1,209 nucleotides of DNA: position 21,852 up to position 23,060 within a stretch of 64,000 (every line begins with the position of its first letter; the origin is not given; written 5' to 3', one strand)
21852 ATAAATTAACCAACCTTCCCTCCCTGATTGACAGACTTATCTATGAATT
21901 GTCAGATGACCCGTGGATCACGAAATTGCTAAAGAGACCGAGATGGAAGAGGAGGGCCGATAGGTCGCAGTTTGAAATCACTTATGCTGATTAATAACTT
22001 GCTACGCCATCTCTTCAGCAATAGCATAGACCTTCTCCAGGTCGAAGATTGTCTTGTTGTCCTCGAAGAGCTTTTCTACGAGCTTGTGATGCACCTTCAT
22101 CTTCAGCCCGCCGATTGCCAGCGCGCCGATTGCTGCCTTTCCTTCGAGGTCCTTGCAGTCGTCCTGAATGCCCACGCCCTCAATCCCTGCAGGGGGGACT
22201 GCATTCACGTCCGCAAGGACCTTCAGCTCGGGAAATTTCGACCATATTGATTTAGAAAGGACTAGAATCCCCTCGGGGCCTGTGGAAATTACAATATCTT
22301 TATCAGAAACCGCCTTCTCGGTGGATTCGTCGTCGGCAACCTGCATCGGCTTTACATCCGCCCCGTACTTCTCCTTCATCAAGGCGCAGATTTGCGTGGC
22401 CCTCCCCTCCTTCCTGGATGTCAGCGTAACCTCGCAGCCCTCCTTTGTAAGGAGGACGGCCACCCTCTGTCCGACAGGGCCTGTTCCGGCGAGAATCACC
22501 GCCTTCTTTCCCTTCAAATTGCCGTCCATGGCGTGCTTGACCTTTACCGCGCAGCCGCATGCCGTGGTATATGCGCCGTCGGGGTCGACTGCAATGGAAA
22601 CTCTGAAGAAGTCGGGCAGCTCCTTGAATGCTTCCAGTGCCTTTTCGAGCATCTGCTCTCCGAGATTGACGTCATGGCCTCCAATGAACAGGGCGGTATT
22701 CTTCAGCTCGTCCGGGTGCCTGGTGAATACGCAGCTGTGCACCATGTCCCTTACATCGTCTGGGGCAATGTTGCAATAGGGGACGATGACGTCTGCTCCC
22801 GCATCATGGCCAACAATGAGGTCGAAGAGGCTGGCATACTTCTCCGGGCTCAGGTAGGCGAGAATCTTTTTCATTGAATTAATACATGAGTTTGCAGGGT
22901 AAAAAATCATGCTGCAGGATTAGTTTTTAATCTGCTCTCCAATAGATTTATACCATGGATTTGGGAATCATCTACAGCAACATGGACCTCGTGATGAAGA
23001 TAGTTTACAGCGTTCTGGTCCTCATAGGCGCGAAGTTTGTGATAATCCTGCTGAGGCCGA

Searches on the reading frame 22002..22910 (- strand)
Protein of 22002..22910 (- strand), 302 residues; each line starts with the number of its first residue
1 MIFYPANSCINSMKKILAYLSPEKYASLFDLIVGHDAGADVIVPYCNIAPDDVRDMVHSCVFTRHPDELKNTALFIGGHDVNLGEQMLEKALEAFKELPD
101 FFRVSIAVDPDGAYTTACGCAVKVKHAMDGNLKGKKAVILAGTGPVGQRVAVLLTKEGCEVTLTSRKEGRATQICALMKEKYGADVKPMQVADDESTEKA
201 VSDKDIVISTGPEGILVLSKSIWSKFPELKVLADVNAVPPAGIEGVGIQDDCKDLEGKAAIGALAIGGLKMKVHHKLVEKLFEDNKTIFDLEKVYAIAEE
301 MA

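Call 20: search_protein_families(library=pfam, proteins=[window:22002-22910:-], max_evalue=0.001)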
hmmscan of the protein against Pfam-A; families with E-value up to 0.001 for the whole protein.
window:22002-22910:- (302 aa): 8 families
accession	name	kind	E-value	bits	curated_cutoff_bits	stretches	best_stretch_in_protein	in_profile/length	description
PF09176.16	Mpt_N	-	8e-25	87.2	27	1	29-110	2-80/81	Methylene-tetrahydromethanopterin dehydrogenase, N-terminal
PF03435.24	Sacchrp_dh_NADP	-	2.1e-05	25.3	25.1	1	138-212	1-77/129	Saccharopine dehydrogenase NADP binding domain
PF13460.12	NAD_binding_10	-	2.2e-05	24.9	27.2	1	142-211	2-68/184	NAD(P)H-binding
PF01488.26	Shikimate_DH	-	7.4e-05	23.3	24.3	1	131-215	9-88/138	Shikimate / quinate 5-dehydrogenase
PF00106.31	adh_short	-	0.00017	21.6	26.6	1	135-202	1-69/195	short chain dehydrogenase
PF13241.12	NAD_binding_7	-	0.00022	22.2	22.1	1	132-240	5-96/104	Putative NAD(P)-binding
PF02882.25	THF_DHG_CYH_C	-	0.00042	20.1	27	0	116-174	19-76/160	Tetrahydrofolate dehydrogenase/cyclohydrolase, NAD(P)-binding domain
PF13561.12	adh_short_C2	-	0.00051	20.1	27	0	146-202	8-63/236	Enoyl-(Acyl carrier protein) reductase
